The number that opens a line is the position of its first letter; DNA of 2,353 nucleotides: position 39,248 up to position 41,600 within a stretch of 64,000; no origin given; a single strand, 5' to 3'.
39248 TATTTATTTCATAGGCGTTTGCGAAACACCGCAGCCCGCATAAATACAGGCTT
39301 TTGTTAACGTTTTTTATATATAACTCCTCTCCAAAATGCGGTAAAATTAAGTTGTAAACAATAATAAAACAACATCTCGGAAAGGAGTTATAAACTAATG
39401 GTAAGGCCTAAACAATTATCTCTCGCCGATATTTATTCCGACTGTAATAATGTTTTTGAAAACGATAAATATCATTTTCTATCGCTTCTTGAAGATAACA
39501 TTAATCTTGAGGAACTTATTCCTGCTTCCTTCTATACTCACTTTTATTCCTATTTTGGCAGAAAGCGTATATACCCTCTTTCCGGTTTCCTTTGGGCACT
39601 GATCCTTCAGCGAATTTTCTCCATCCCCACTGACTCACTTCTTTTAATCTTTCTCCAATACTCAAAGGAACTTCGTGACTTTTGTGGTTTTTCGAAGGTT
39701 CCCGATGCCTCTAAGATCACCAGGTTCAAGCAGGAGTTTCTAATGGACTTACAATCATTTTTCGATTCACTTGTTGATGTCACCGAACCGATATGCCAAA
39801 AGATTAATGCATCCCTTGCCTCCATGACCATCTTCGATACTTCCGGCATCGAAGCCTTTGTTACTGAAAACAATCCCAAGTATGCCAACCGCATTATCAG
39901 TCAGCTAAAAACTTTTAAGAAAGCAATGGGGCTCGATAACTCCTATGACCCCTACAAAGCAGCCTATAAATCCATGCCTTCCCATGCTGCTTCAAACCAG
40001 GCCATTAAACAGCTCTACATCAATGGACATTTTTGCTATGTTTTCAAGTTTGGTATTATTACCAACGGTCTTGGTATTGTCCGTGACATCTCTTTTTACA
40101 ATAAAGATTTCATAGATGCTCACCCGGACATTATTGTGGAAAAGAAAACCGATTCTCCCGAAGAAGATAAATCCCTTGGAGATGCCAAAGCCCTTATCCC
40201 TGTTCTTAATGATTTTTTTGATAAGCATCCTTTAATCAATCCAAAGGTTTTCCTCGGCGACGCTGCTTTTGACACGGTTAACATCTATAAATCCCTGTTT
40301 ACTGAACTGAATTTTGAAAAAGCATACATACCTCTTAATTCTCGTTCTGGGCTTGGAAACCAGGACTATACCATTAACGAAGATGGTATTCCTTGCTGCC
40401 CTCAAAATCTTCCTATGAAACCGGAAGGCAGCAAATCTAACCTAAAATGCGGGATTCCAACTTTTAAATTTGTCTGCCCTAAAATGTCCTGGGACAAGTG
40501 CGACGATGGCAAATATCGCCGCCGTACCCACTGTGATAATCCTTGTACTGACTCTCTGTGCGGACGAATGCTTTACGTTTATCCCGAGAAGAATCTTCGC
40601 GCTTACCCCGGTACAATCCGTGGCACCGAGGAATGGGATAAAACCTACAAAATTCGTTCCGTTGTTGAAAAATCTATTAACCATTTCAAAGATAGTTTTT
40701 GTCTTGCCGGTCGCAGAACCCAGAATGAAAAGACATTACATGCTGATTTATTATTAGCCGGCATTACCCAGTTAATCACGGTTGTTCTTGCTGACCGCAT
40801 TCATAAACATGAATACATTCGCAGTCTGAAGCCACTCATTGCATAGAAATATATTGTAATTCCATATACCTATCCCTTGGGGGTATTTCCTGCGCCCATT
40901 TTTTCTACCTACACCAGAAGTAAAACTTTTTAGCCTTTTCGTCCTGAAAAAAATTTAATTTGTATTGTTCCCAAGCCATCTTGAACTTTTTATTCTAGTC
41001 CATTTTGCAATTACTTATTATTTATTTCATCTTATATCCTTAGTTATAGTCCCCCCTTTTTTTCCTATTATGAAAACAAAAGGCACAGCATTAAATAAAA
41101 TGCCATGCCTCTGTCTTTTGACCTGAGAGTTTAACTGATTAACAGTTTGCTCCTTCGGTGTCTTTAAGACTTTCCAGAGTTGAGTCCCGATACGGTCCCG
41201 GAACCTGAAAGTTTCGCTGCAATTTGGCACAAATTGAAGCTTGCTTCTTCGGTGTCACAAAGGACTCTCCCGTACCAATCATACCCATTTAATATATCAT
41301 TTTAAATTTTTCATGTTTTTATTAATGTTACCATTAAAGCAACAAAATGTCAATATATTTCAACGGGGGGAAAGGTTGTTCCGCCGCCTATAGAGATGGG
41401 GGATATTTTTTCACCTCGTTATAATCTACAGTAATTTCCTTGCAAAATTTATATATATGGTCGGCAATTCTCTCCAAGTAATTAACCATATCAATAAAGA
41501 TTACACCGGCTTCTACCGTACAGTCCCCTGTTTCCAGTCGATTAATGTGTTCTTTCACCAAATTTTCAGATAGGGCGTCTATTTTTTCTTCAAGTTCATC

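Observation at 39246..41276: IS element inserted between the tandem glycine riboswitch and its gcvT-H-PA-PB operon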

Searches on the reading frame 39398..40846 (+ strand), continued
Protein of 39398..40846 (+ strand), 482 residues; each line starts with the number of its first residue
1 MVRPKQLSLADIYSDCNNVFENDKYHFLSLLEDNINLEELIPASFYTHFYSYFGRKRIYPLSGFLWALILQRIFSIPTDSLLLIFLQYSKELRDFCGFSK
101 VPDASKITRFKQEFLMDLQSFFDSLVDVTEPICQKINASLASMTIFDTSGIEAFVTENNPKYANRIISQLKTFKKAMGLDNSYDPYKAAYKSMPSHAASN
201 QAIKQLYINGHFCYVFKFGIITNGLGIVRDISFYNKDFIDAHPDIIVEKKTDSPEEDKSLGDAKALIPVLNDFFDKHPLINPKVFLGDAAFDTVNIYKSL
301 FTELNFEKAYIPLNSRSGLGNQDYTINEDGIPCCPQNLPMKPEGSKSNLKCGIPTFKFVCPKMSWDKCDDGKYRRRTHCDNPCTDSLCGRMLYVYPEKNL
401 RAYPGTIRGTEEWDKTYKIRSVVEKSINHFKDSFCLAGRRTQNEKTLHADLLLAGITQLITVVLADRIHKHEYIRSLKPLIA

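Call 45: find_encoding_contigs(protein=P0219, flank=1500, max_places=10)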
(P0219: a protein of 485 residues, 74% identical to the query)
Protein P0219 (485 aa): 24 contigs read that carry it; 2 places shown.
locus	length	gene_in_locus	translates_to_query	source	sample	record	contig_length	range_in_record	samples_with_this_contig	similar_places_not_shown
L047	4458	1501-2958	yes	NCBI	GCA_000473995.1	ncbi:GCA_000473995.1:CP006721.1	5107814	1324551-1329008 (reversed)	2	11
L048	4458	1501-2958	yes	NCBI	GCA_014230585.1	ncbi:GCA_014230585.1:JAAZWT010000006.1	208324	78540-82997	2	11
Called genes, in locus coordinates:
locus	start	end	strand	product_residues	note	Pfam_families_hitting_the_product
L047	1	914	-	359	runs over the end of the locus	-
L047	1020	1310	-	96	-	PF00239:Resolvase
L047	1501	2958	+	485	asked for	PF05598:DUF772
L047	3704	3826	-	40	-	-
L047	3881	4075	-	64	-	-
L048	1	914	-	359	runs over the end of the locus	-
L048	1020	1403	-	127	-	PF00239:Resolvase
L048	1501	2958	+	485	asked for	PF05598:DUF772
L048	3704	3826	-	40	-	-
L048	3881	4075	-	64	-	-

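Call 46: find_encoding_contigs(protein=P0174, flank=1500, max_places=10)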
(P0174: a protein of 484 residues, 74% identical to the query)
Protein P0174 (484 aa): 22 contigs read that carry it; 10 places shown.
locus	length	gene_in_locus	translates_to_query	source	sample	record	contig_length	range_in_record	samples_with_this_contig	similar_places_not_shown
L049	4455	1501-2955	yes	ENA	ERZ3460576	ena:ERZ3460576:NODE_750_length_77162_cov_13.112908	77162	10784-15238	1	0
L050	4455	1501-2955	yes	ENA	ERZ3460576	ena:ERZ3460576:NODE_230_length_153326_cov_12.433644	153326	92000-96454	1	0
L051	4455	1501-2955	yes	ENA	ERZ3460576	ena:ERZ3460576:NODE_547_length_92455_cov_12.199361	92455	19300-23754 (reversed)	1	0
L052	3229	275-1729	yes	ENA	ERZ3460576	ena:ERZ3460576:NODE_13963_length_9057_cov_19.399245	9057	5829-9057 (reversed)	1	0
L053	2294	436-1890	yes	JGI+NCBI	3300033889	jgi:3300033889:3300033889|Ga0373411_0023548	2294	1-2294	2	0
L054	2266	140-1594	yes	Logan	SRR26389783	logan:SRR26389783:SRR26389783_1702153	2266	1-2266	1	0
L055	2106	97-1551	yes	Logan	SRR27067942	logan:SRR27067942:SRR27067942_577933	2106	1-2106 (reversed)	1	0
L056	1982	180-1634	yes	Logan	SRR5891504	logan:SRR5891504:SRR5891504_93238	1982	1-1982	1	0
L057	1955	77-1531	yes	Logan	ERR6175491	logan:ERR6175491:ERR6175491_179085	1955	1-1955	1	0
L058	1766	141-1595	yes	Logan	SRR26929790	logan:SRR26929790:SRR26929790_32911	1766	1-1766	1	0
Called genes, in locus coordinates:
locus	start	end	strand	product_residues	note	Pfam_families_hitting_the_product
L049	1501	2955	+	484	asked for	PF05598:DUF772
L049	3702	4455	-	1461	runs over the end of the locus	PF18964:DUF5704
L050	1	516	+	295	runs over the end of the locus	PF13690:CheX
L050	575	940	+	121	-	PF00072:Response_reg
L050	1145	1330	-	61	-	PF04024:PspC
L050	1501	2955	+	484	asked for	PF05598:DUF772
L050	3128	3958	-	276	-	-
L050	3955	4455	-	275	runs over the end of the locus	PF22564:HAAS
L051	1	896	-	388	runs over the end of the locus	-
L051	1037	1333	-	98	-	-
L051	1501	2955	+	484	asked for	PF05598:DUF772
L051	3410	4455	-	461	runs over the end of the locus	PF12229:PG_binding_4, PF03734:YkuD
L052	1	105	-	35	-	?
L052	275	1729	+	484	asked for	PF05598:DUF772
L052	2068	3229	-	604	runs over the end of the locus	PF02743:dCache_1, PF06580:His_kinase, PF02518:HATPase_c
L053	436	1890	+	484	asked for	PF05598:DUF772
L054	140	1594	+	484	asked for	PF05598:DUF772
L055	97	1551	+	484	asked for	PF05598:DUF772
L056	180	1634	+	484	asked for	PF05598:DUF772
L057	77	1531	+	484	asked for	PF05598:DUF772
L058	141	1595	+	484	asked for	PF05598:DUF772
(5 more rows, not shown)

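Call 58: search_protein_families(library=pfam, proteins=[window:39398-40846:+], max_evalue=10)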
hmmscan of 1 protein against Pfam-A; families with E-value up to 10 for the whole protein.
window:39398-40846:+ (482 aa): 2 families
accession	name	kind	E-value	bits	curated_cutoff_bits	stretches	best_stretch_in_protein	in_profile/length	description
PF05598.16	DUF772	-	3.7e-11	43.3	23.1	1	55-124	2-73/74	Transposase domain (DUF772)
PF01609.27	DDE_Tnp_1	-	0.0028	17.9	23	1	260-453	59-193/200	Transposase DDE domain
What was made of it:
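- On IS4 family: The Pfam score of 17.9 is below the cut-off of 23 (call 58).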

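Call 60: search_solved_structures(query=window:39398-40846:+, max_evalue=10, show_alignments=1)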
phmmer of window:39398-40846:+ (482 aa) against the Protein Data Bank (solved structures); distinct sequences matched with E-value up to 10: 2.
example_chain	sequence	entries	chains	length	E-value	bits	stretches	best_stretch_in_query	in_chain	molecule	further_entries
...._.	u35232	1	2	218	0.63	11.9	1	266-295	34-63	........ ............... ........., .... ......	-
1nhy_A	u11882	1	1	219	0.71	11.7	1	11-55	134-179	Elongation factor 1-gamma 1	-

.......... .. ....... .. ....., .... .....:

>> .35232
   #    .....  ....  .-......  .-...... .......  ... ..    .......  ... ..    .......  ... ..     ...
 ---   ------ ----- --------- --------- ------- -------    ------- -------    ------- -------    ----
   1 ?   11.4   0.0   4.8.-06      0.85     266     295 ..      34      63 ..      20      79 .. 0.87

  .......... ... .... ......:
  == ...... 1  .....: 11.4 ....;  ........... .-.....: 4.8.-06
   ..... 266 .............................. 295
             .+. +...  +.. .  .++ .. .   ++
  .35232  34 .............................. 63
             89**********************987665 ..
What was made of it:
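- Tried and rejected: Nothing significant (call 60).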

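Call 66: search_protein_families(library=ncbifam, proteins=[L018:4923-5732:-], max_evalue=0.00001)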
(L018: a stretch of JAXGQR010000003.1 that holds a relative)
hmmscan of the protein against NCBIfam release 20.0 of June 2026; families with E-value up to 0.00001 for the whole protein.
L018:4923-5732:- (269 aa): 2 families
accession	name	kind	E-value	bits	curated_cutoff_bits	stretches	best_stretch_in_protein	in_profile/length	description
NF006830.1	PRK09355.1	equivalog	7.1e-58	196.1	180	1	10-263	2-250/263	hydroxyethylthiazole kinase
TIGR00694.1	thiM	equivalog_domain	1.5e-52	178.6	256.4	1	16-265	2-245/249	hydroxyethylthiazole kinase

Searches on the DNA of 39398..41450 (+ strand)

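Call 4: search_rna_families(source=window, start=40800, end=41450, threshold=evalue, max_evalue=1, show_alignments=3)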
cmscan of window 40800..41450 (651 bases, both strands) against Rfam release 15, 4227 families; matches with E-value up to 1: 2.
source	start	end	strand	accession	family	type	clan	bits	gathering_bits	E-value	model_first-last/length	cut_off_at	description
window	41107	41286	-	RF03166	glycine-GGAnGA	Cis-reg; riboswitch;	CL00125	78.2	110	1.6e-16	1-177/177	no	glycine-GGAnGA riboswitch aptamer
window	41360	41422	+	RF02520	mir-965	Gene; miRNA;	-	19.9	43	0.26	1-76/76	no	mir-965 microRNA precursor family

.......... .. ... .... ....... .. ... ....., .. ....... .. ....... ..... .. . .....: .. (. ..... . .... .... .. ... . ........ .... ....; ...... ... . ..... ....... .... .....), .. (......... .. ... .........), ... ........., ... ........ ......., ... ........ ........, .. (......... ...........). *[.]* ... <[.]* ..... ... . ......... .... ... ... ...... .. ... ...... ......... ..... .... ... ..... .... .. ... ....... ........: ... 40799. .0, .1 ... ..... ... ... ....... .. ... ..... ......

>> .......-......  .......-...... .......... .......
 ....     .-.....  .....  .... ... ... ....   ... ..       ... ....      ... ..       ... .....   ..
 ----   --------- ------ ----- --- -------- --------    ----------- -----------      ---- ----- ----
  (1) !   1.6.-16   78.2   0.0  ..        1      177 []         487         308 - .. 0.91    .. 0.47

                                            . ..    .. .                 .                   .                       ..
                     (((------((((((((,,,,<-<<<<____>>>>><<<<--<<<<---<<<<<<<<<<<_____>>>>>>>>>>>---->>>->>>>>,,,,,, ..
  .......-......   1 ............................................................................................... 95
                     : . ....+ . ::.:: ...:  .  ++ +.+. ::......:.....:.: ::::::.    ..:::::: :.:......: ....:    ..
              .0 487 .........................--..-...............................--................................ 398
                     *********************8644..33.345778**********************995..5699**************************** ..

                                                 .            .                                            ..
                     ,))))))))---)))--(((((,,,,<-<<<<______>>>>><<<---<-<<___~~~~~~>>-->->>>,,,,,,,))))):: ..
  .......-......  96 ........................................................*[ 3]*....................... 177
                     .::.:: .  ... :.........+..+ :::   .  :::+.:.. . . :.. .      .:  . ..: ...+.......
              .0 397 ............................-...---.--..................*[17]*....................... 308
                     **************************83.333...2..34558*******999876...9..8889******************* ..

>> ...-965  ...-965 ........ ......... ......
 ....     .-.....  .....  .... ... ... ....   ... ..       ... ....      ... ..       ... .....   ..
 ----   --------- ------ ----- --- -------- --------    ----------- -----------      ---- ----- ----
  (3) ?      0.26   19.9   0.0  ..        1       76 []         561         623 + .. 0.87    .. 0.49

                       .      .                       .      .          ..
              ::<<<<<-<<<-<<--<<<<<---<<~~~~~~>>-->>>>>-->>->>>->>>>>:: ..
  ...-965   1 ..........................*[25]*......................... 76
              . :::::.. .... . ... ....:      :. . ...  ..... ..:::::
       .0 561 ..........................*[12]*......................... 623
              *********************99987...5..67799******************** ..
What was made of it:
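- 41187..41282 (-): Glycine riboswitch aptamer 1. Call 4: the tandem model covers 41107-41286.
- On glycine-GGAnGA variant (RF03166): 78.2 bits (call 4).
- Closest known: Tandem glycine riboswitch controlling gcvT operons. Different: The tandem-specific model RF03166 scores below its cut-off (call 4).
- Checked: The tandem model RF03166 spans 41107-41286 at 78 bits, below its cut-off of 110 (call 4).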

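Call 57: search_rna_families(source=window, start=41186, end=41300, threshold=evalue, max_evalue=1, show_alignments=1)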
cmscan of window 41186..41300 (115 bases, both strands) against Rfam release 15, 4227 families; matches with E-value up to 1: 1.
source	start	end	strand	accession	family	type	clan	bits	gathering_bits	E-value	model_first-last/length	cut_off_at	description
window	41187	41282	-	RF00504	Glycine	Cis-reg; riboswitch;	CL00125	49.7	32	6.1e-10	1-94/94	no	Glycine riboswitch aptamer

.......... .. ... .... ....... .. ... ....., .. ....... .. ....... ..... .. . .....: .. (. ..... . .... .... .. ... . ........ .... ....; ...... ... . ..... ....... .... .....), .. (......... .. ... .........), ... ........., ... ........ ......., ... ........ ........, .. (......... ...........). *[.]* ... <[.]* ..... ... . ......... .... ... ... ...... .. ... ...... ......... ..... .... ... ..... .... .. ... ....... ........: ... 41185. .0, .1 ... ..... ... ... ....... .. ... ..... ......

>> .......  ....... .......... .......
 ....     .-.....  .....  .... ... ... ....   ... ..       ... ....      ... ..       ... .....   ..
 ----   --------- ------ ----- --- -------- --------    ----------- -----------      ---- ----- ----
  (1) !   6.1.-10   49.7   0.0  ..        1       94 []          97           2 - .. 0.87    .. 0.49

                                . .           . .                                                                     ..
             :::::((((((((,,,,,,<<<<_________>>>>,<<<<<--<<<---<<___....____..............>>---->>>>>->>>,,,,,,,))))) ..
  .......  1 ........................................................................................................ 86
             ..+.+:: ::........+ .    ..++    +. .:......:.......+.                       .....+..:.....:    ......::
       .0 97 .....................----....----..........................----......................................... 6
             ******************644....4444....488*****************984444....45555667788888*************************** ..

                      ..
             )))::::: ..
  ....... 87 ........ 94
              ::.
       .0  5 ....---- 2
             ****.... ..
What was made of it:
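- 41187..41282 (-): Call 57: RF00504 at 49.7 bits (gathering score 32) when scanned alone.
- On Glycine riboswitch (RF00504), tandem type: Aptamer 1 scores 49.7 bits when scanned alone (call 57).
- Checked: Aptamer 1 lies at 41187-41282 on the minus strand and scores 49.7 bits when scanned alone (call 57).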

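Call 64: search_rna_families(sources=[L005, L009, L015, L016, L018, L020, L021, L022, L023, L032, L035, L036, L049, L050, L051, L052, L053, L047, L041, L046], threshold=gathering)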
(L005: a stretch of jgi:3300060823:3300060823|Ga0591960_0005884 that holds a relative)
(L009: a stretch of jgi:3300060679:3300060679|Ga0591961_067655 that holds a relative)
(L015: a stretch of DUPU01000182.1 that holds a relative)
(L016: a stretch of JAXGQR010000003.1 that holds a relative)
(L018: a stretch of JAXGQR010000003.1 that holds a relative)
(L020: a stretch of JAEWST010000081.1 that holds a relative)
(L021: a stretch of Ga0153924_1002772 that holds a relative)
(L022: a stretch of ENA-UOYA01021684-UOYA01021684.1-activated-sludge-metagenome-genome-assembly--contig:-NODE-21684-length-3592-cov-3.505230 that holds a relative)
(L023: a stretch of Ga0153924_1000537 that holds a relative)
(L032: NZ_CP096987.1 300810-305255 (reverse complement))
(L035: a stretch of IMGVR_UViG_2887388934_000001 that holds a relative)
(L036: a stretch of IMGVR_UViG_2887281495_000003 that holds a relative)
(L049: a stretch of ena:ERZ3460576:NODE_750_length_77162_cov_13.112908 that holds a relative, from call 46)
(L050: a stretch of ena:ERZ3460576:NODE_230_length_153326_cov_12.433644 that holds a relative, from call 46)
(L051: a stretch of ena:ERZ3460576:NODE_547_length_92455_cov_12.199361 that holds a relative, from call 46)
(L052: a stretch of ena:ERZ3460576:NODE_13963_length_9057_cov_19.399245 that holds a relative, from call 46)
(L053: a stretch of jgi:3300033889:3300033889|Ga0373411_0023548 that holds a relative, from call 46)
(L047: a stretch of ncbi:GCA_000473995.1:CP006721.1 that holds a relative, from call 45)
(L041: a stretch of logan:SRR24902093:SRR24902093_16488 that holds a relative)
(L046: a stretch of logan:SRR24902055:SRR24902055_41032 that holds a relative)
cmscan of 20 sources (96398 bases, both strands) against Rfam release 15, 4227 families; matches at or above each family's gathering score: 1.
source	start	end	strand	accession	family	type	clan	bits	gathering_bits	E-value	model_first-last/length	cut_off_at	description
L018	5857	5956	-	RF00059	TPP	Cis-reg; riboswitch;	-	55.9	54.3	4.3e-08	1-105/105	no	TPP riboswitch aptamer (THI element)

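Call 65: search_rna_families(source=L053, start=2040, end=2294, threshold=evalue, max_evalue=1)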
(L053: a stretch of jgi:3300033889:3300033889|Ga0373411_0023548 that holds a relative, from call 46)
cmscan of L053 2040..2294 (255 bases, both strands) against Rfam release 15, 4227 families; matches with E-value up to 1: 0.
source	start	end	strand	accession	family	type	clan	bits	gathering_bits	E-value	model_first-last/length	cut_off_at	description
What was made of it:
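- Tried and rejected: Rfam found nothing in the 255 nt available (call 65).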
